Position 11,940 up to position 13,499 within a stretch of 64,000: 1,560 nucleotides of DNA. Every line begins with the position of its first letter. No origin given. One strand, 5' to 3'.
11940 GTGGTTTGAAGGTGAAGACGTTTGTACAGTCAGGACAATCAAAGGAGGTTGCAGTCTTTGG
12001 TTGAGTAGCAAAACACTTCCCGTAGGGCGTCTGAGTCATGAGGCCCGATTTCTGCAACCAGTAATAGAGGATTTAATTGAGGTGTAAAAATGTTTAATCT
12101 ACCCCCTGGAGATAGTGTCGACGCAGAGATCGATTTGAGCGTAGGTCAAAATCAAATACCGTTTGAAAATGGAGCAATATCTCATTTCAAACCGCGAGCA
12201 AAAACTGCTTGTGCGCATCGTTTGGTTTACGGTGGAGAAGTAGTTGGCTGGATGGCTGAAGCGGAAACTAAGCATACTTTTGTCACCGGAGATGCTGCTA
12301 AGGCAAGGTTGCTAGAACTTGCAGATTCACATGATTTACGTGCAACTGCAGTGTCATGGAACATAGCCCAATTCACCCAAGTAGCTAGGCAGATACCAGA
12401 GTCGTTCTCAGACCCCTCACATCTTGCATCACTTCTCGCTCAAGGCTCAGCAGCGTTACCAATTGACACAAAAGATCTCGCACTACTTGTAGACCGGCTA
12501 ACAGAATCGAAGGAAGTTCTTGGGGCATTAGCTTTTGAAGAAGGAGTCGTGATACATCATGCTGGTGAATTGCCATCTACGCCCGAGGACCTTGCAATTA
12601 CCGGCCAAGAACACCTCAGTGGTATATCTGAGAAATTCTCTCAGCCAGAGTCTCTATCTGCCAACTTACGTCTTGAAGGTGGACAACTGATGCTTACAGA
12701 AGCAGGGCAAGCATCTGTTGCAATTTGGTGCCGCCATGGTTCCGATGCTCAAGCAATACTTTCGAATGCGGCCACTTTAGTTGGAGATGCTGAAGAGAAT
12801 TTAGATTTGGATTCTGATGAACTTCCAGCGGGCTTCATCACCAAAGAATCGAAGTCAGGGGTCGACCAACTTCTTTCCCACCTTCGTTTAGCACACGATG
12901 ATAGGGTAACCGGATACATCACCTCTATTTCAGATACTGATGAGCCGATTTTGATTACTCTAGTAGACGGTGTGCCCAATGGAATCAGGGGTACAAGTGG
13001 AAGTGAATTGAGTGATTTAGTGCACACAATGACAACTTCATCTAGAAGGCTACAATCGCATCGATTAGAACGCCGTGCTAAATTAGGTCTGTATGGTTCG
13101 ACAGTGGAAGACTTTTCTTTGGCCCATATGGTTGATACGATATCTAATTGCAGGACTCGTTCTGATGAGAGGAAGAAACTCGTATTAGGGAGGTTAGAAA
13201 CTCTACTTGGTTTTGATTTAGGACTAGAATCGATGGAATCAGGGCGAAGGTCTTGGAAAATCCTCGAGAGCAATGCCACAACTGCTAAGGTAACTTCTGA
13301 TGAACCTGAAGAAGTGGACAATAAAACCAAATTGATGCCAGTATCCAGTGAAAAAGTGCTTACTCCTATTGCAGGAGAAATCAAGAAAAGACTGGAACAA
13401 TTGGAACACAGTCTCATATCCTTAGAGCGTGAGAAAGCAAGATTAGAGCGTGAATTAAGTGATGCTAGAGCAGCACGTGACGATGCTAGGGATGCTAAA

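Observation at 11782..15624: Roadblock/LC7 gene coupled to a 1091-aa coiled-coil giant with its own Roadblock-like segment, and no GTPase partner in sight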

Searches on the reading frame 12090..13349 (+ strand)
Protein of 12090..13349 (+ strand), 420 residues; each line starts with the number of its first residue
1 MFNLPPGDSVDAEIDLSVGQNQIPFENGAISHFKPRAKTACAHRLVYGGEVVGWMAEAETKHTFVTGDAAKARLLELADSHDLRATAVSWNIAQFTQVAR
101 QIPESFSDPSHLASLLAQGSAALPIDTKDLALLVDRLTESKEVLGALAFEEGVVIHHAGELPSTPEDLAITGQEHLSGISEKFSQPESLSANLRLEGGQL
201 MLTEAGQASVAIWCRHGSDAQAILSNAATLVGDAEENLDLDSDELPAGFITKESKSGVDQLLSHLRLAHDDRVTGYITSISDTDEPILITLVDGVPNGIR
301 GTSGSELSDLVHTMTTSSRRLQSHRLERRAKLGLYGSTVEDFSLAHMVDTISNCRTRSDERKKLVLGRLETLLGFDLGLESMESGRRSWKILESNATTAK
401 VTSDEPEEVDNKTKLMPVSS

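Call 24: predict_structure(alignment_id=A3)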
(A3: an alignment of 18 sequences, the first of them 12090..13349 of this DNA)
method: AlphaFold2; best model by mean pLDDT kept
length: 420 residues; sequences in the alignment: 18
mean_pLDDT: 60.0   pTM: 0.34
mean pLDDT of the five models: 60.0, 57.0, 54.1, 52.0, 47.2
residues with pLDDT >= 90: 2; 70-90: 148; 50-70: 145; < 50: 125
segments of 3 or more residues with pLDDT < 50: 119-125, 232-248, 252-254, 300-343, 375-420
pLDDT, mean of each block of 10 residues (from residue 1): 59 53 76 80 85 82 80 83 80 75 76 54 49 74 80 72 81 74 58 81 71 82 63 33 41 55 69 62 55 53 39 31 35 33 51 59 65 46 31 31 33 28
secondary structure, 60 per line:
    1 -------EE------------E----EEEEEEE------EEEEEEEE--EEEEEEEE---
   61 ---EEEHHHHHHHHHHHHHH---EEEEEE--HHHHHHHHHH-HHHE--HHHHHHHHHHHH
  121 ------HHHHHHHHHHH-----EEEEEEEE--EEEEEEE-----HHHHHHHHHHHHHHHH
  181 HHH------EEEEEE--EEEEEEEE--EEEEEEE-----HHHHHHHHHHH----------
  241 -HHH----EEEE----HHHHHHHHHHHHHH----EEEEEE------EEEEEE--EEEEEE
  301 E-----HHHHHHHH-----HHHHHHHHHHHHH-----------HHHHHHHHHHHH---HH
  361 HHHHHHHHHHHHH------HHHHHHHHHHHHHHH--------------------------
elements in order: E27-33 E40-47 E50-57 E64-66 H67-80 E84-89 H92-101 H109-120 H127-137 E143-150 E153-159 H165-183 E190-195 E198-205 E208-214 H220-230 E249-252 H257-270 E275-280 E287-292 E295-301 H307-314 H320-332 H344-355 H359-373 H380-394
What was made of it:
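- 12090..12404 (+): Giant protein, residues 1-105. Invariant N-terminus MF.LP.G followed by a beta-rich domain A (b-b-b-b-a-b-a). Fold not identified. AF2 block pLDDT 53-59 for residues 1-20 and 75-85 for residues 21-100 (call 24).
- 12816..13109 (+): Giant protein, residues 243-340. Domain C (b-a-b-b-b-a), possibly a truncated Roadblock-like module. AF2 topology at low confidence, block pLDDT 31-69 (call 24).
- On Roadblock/LC7 superfamily: giant residues 127-235: AF2 topology (call 24).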

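Call 27: fold_search(model_id=the predicted structure, library=pdb)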
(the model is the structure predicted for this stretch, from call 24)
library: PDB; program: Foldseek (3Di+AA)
matches with E <= 10: 1198; with E <= 0.001: 94
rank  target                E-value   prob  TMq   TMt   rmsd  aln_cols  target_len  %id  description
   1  5y3a_G                1.4e-05  1.00  0.21  0.70   2.9       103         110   14  Crystal structure of Ragulator complex (p18 49-161) (released 2017-12-27)
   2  1veu_B                1.4e-05  1.00  0.22  0.67   3.5       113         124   13  Crystal structure of the p14/MP1 complex at 2.15 A resolution (released 2004-08-03)
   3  5x6u_B                1.6e-05  1.00  0.21  0.67   3.9       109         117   10  Crystal structure of human heteropentameric complex (released 2017-12-06)
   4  3cpt_B                1.8e-05  1.00  0.22  0.71   3.7       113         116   13  MP1-p14 Scaffolding complex (released 2008-07-01)
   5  9jue_F                1.9e-05  1.00  0.22  0.69   3.5       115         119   13  Roadblock3 homodimer structure from Candidatus Prometheoarchaeum syntrophicum strain MK-D1 (released 2024-10-16)
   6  7yh1_A                1.9e-05  1.00  0.21  0.67   3.0       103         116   18  Roadblock from Candidatus Prometheoarchaeum syntrophicum strain MK-D1 (released 2023-07-19)
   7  6b9x_B                2.1e-05  1.00  0.22  0.65   3.8       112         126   12  Crystal structure of Ragulator (released 2017-11-08)
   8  6ehr_B                2.7e-05  1.00  0.22  0.63   3.9       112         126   12  The crystal structure of the human LAMTOR-RagA CTD-RagC CTD complex (released 2017-10-04)
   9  3kye_A                2.8e-05  1.00  0.22  0.68   3.2       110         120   19  Crystal Structure of Roadblock/LC7 Domain from Streptomyces avermitilis (released 2009-12-22)
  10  3kye_B                3.0e-05  1.00  0.22  0.68   3.4       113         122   17  Crystal Structure of Roadblock/LC7 Domain from Streptomyces avermitilis (released 2009-12-22)
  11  3kye_C                3.2e-05  1.00  0.22  0.68   3.2       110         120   17  Crystal Structure of Roadblock/LC7 Domain from Streptomyces avermitilis (released 2009-12-22)
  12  1vet_B                3.2e-05  1.00  0.22  0.69   3.9       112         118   12  Crystal Structure of p14/MP1 at 1.9 A resolution (released 2004-08-03)
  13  9jue_E                3.2e-05  1.00  0.22  0.69   3.5       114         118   13  Roadblock3 homodimer structure from Candidatus Prometheoarchaeum syntrophicum strain MK-D1 (released 2024-10-16)
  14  5yk3_l                3.4e-05  1.00  0.22  0.66   3.8       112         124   12  human Ragulator complex (released 2019-01-23)
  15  6ehp_B                3.6e-05  1.00  0.21  0.70   2.7       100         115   11  The crystal structure of the human LAMTOR complex (released 2017-10-04)
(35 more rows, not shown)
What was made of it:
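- On Roadblock/LC7 superfamily: giant residues 127-235: 94 Foldseek hits at E<=1e-3, the listed ones almost all Roadblock proteins, with target TM up to 0.82 (call 27).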

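Call 36: search_protein_representatives(alignment_id=A4)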
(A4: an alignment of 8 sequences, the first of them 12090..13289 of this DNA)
Query: 8 sequences, 399 profile positions. Proteins with E-value up to 0.001 (for the whole library): 56; up to 1e-10: 39; up to 1e-30: 20. The best 56 are listed.
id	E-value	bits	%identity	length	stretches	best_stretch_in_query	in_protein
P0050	6.4e-217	737.0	-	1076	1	1-398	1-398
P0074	1.3e-121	423.1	-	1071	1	1-396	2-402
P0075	5.7e-112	391.4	-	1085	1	1-397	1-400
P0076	1.2e-105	370.6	-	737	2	1-395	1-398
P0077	2.7e-103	362.8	-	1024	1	1-394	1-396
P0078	7.4e-93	328.4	-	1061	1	1-398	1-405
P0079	5.4e-83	295.9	-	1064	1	1-397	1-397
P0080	9.6e-78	278.7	-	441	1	1-380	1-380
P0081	4.0e-73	263.5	-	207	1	251-399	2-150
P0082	8.3e-67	242.6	-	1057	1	1-393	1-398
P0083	1.6e-65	238.4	-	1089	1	4-394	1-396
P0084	4.3e-63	230.4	-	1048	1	1-397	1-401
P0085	1.8e-61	225.0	-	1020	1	1-382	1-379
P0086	9.7e-53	196.3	-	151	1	168-312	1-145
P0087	1.9e-50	188.8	-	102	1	1-99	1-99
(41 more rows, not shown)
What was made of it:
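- These are proteins of 1020-1090 aa aligned over the whole N-terminal profile, or shorter sequences most simply read as fragments (call 36).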

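Call 58: search_protein_families(library=ncbifam, proteins=[P0083], max_evalue=0.1)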
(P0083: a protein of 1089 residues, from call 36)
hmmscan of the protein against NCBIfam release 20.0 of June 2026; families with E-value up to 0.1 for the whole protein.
P0083 (1089 aa): 1 family
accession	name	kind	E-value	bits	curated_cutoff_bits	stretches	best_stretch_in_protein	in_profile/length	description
TIGR02168.1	SMC_prok_B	equivalog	0.00046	18.1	567.35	1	532-700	717-885/1181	chromosome segregation protein SMC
